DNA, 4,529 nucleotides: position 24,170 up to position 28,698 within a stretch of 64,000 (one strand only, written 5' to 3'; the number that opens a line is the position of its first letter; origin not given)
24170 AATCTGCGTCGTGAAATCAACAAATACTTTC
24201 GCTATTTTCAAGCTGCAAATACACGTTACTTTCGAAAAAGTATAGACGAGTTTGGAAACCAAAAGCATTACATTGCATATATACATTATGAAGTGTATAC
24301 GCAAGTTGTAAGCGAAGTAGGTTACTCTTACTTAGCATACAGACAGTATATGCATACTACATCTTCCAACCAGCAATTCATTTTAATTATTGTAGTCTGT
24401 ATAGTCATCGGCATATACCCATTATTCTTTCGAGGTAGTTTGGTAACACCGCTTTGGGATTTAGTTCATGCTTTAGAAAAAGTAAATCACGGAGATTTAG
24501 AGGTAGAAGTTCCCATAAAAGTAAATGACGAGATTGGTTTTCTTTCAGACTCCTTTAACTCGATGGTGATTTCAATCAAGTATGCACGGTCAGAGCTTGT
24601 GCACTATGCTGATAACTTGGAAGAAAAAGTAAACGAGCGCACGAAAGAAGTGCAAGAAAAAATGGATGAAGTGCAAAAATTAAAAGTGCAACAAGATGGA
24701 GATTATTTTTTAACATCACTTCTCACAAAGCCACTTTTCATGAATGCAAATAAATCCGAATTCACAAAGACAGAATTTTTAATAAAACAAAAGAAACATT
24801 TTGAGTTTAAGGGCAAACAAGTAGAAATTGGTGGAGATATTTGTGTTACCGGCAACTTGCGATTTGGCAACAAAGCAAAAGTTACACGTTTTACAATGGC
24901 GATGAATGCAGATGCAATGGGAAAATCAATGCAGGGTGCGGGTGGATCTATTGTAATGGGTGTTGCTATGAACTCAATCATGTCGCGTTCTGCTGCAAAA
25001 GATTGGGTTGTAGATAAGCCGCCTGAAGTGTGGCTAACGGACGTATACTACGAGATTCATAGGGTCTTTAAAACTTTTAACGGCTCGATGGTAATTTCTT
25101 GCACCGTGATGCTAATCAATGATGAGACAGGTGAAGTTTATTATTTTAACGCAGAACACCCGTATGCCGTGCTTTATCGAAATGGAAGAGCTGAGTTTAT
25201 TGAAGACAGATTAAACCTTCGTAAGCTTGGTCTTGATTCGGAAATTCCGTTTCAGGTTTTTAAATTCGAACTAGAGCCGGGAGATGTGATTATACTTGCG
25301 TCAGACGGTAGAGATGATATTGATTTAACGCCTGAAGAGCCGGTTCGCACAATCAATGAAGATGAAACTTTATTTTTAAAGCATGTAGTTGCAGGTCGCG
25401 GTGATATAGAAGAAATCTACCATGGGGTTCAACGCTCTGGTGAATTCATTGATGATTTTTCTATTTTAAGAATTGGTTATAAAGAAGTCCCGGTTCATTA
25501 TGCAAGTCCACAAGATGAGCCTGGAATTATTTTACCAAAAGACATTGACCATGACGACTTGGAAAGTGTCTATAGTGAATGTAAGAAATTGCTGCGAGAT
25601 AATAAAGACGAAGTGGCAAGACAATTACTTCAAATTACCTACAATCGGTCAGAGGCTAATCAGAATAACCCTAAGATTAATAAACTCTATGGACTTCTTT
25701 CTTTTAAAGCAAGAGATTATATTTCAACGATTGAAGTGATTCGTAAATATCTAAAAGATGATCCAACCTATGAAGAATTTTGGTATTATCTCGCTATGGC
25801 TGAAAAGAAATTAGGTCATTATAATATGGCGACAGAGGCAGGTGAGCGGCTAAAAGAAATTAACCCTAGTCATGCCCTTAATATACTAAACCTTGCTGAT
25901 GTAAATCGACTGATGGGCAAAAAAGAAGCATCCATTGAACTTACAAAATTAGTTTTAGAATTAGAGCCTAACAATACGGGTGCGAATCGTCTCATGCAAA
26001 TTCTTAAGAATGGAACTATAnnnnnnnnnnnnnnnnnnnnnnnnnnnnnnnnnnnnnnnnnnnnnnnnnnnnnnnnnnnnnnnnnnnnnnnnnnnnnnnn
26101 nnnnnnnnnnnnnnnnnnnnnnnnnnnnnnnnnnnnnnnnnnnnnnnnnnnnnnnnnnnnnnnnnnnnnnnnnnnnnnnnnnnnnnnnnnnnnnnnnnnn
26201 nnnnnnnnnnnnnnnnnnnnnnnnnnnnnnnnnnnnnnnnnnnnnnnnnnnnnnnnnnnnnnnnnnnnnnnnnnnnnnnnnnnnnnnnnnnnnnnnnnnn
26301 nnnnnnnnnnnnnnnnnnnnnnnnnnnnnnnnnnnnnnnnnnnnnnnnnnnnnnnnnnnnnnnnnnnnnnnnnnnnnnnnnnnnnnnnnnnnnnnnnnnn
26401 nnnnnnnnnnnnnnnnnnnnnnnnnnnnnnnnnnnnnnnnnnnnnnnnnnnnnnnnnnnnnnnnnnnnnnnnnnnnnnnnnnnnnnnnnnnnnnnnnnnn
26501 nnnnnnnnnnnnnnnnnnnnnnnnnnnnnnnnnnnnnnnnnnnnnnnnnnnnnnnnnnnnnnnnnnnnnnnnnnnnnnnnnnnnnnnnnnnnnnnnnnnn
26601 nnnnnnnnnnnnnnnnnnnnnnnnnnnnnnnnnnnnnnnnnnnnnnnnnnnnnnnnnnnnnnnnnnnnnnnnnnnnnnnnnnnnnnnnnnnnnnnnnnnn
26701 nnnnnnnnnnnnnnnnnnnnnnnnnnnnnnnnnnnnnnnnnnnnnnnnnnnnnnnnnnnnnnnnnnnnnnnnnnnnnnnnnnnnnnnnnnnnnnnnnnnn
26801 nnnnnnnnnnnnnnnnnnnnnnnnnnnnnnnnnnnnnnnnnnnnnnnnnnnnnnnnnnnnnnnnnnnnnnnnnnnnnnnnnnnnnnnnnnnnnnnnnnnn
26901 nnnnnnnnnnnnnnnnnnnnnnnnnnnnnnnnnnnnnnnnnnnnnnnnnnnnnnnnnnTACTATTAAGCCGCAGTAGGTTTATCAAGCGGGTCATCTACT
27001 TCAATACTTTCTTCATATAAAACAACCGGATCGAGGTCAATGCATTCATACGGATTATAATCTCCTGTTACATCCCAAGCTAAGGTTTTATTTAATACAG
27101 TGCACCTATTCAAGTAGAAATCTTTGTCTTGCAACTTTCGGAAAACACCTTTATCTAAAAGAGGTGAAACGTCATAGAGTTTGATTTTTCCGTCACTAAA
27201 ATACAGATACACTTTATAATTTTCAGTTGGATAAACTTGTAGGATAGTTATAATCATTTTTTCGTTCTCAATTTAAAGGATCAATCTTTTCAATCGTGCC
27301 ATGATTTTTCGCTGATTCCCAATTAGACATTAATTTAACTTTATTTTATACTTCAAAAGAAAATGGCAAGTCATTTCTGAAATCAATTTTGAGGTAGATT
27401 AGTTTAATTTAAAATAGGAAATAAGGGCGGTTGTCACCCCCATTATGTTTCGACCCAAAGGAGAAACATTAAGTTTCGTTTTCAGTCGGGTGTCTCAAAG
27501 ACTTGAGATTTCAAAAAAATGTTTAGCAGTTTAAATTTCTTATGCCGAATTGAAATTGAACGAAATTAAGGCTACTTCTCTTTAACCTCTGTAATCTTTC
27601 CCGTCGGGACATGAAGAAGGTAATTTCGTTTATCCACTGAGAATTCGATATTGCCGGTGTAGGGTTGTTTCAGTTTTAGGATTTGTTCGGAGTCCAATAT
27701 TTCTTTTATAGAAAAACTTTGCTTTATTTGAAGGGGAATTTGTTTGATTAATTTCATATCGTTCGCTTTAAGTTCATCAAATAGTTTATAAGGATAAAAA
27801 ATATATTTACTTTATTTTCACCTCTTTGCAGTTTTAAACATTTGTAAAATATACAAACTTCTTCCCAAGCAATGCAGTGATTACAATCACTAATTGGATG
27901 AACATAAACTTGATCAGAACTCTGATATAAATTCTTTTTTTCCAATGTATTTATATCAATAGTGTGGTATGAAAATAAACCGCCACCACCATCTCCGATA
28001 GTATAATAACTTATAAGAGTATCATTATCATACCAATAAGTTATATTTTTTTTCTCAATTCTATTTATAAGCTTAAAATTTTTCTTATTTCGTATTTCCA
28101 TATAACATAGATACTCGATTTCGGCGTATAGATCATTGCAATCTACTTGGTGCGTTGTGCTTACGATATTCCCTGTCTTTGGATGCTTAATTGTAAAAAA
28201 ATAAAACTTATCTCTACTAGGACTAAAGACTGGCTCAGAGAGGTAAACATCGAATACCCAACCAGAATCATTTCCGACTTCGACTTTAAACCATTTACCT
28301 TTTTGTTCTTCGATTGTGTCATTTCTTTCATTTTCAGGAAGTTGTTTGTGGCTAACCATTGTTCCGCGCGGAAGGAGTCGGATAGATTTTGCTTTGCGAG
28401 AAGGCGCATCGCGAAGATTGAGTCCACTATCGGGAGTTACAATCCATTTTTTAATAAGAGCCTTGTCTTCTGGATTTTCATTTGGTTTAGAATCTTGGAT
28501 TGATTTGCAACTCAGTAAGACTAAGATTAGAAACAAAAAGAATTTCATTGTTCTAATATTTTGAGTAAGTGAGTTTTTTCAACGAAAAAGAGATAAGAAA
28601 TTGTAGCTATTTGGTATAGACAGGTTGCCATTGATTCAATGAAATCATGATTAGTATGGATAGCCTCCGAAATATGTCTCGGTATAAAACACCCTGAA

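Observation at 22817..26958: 7TM-HAMP-PP2C-TPR sensor phosphatase translationally coupled to an unknown 312-aa membrane protein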

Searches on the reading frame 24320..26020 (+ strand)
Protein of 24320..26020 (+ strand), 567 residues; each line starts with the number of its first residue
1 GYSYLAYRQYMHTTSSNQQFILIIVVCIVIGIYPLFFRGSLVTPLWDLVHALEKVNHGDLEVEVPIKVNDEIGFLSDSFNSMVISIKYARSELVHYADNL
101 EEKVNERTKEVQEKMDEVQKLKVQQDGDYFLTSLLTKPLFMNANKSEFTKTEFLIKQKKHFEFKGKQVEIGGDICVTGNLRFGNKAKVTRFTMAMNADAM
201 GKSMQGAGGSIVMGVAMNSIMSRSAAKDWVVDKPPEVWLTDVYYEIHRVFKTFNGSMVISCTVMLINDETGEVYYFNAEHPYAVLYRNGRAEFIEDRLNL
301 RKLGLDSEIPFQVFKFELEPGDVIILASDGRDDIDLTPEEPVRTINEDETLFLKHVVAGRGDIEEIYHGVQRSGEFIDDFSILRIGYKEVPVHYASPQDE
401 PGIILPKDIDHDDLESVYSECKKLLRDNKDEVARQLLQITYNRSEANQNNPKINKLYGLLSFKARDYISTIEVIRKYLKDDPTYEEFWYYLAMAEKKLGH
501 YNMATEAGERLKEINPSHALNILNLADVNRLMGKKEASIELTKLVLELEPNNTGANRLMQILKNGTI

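Call 59: search_solved_structures(query=window:24320-26020:+, max_evalue=0.001, show_alignments=1)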
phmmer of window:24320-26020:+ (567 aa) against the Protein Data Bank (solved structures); distinct sequences matched with E-value up to 0.001: 25.
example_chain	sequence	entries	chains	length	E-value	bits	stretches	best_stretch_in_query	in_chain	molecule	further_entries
9qhb_A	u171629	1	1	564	4.4e-33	118.1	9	460-557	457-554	Engineered tetratricopeptide repeat protein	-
8bu0_A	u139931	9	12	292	1e-19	74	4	460-555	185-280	Consensus tetratricopeptide repeat protein | Crystal structure of an 8-repeat consensus TPR superhelix with Zinc. | Monomer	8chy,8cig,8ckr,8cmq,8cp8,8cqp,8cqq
9qhc_A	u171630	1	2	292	2.6e-18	69.3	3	461-553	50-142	Engineered tetratricopeptide repeat protein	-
7obi_A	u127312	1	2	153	9.3e-12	47.7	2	463-555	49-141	CTPR-rv4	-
6v8e_A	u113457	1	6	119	7.1e-10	41.5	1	455-557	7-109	Designed protein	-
6vfj_B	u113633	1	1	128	1.3e-09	40.7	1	454-557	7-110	I53_dn5B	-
1na0_A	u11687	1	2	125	1.4e-09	40.5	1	459-557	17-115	designed protein CTPR3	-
6vfi_B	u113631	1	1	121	5.9e-09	38.4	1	454-555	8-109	O43_dn18B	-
8ur5_A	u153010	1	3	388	6.1e-09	38.4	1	453-557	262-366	Trimer head HA,Hemagglutinin HA1 chain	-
8ur7_A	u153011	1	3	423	7.9e-09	38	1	450-557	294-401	Trimer head HA,Hemagglutinin HA1 chain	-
6vfh_A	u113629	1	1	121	9.6e-09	37.8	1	454-555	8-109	T33_dn10A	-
8fwd_0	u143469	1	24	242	1.1e-08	37.6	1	455-565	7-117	O43-rpxdoc-EK1_A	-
8ump_A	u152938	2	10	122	1.1e-08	37.5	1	458-563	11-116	T33-ml35-redesigned-TPR-domain-fold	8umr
7kna_A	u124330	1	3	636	1.8e-08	36.9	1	452-556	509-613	Hemagglutinin,I53_dn5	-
5hrz_A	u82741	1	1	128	4.7e-08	35.5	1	464-557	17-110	TPR domain protein 1na0C3_3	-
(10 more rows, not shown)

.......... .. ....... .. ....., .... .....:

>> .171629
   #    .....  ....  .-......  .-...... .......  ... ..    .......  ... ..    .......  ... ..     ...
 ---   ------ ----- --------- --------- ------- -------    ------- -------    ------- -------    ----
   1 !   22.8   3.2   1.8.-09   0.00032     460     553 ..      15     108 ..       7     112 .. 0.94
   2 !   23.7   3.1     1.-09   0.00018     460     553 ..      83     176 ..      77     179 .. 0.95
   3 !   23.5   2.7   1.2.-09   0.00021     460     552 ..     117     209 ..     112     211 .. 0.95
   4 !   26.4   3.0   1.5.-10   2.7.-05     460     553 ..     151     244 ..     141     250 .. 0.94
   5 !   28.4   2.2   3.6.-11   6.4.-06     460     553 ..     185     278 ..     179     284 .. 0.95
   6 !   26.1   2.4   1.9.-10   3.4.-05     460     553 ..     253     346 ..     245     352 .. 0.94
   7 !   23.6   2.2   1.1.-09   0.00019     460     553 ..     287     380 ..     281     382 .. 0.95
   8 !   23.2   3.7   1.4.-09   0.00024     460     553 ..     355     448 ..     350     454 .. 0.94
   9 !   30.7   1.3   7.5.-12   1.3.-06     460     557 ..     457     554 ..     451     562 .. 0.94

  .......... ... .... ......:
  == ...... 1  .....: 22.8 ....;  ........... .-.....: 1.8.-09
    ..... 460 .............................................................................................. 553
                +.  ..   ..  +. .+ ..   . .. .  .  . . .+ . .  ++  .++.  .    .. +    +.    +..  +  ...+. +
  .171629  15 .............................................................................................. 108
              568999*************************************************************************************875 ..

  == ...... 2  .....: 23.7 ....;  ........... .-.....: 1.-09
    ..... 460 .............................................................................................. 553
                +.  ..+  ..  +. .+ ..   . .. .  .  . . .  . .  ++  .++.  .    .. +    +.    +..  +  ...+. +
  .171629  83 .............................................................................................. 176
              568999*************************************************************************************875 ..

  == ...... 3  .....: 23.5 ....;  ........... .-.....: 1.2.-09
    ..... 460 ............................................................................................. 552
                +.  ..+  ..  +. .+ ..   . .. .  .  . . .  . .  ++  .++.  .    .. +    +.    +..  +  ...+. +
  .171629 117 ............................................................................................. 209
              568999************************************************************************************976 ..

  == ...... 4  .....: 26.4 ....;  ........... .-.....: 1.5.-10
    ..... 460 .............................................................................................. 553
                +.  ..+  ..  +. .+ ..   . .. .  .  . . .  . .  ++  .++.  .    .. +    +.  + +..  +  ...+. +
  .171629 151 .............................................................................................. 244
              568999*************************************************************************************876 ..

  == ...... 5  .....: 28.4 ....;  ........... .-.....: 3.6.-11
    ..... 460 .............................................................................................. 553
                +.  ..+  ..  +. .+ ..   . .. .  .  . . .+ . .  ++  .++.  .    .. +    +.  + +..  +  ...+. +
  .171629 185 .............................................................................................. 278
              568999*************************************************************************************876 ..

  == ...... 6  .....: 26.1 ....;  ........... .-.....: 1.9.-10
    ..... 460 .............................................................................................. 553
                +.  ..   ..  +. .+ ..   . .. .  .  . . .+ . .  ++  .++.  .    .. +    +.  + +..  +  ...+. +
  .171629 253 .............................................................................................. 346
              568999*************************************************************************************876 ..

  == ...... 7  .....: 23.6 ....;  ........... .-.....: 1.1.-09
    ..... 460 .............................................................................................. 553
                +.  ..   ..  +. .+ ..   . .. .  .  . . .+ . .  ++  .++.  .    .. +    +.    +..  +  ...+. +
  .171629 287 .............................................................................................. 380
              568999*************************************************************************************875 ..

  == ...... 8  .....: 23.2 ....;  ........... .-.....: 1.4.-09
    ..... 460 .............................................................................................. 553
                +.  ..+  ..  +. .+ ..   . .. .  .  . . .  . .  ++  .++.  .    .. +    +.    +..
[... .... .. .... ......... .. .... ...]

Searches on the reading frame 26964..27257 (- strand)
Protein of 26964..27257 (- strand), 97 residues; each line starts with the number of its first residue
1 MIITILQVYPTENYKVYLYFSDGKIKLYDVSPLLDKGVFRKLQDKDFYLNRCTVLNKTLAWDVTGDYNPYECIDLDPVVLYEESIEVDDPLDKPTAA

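Call 20: search_protein_families(library=pfam, proteins=[window:26964-27257:-], max_evalue=0.01)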
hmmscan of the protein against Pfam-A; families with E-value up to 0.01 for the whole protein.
window:26964-27257:- (97 aa): 1 family
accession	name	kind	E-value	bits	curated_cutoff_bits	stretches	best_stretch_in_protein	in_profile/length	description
PF10387.14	DUF2442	-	1.1e-08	35.6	23.9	1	6-85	2-71/72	Protein of unknown function (DUF2442)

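Call 35: search_protein_families(library=padloc, proteins=[window:26964-27257:-], max_evalue=0.1)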
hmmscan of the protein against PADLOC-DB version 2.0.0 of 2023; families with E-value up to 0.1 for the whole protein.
window:26964-27257:- (97 aa): 0 families

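Call 41: search_protein_families(library=ncbifam, proteins=[window:26964-27257:-], max_evalue=0.1)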
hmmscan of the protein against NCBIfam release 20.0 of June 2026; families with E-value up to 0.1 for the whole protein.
window:26964-27257:- (97 aa): 0 families

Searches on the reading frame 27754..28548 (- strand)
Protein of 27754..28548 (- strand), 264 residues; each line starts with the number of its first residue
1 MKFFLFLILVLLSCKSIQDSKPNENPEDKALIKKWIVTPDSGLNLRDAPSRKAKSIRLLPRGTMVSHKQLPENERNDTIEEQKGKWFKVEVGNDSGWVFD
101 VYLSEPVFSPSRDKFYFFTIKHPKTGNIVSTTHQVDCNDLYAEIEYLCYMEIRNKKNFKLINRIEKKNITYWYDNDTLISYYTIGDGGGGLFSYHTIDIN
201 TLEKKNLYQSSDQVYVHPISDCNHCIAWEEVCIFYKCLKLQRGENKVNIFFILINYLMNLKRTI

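Call 20: search_protein_families(library=pfam, proteins=[window:27754-28548:-], max_evalue=0.01)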
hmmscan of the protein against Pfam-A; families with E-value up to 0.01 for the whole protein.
window:27754-28548:- (264 aa): 1 family
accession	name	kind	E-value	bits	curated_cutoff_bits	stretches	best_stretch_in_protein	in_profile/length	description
PF08239.17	SH3_3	-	1e-07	32.4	27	1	41-104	1-54/54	Bacterial SH3 domain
